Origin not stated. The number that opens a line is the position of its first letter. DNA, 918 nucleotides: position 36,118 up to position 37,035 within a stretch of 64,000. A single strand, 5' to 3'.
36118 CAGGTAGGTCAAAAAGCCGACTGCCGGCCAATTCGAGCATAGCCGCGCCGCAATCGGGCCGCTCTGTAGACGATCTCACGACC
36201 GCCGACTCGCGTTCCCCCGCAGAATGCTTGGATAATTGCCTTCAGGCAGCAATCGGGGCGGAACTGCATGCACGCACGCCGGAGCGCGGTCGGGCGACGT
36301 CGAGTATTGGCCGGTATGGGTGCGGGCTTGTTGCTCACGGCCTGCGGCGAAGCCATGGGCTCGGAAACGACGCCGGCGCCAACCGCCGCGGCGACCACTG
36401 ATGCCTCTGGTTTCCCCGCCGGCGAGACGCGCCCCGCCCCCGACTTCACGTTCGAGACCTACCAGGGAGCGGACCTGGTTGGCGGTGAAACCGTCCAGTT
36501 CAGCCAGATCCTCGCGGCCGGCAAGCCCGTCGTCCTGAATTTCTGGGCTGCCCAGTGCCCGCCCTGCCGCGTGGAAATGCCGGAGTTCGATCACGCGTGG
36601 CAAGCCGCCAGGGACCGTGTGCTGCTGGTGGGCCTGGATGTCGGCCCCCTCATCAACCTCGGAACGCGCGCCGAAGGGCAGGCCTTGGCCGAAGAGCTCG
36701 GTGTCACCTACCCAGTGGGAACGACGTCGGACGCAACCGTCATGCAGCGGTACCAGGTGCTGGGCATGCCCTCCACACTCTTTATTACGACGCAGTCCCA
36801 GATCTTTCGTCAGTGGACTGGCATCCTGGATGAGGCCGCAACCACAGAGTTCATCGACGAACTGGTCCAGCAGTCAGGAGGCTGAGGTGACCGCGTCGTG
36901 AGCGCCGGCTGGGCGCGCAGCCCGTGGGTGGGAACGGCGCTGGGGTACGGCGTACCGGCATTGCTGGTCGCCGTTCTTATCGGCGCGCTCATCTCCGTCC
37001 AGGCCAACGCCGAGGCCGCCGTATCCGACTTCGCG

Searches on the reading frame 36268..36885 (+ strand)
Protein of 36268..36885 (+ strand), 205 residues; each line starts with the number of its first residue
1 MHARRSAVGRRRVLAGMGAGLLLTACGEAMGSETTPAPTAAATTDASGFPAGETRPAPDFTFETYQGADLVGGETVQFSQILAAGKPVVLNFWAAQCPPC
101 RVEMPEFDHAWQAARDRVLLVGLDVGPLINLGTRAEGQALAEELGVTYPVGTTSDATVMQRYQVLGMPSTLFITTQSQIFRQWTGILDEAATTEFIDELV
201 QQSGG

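Call 20: search_protein_families(library=pfam, proteins=[window:36268-36885:+], max_evalue=0.001)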
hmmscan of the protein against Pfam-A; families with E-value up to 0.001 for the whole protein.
window:36268-36885:+ (205 aa): 4 families
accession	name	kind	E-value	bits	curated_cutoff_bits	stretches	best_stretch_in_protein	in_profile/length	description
PF00578.27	AhpC-TSA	-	2.2e-15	57.1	26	1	55-179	3-121/124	AhpC/TSA family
PF08534.16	Redoxin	-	4.3e-11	43.2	26.6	1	56-179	5-128/148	Redoxin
PF00085.26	Thioredoxin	-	4.9e-10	39.8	23.5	1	77-127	9-60/103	Thioredoxin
PF13098.12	Thioredoxin_2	-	1e-05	26.2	27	1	84-191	4-99/104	Thioredoxin-like domain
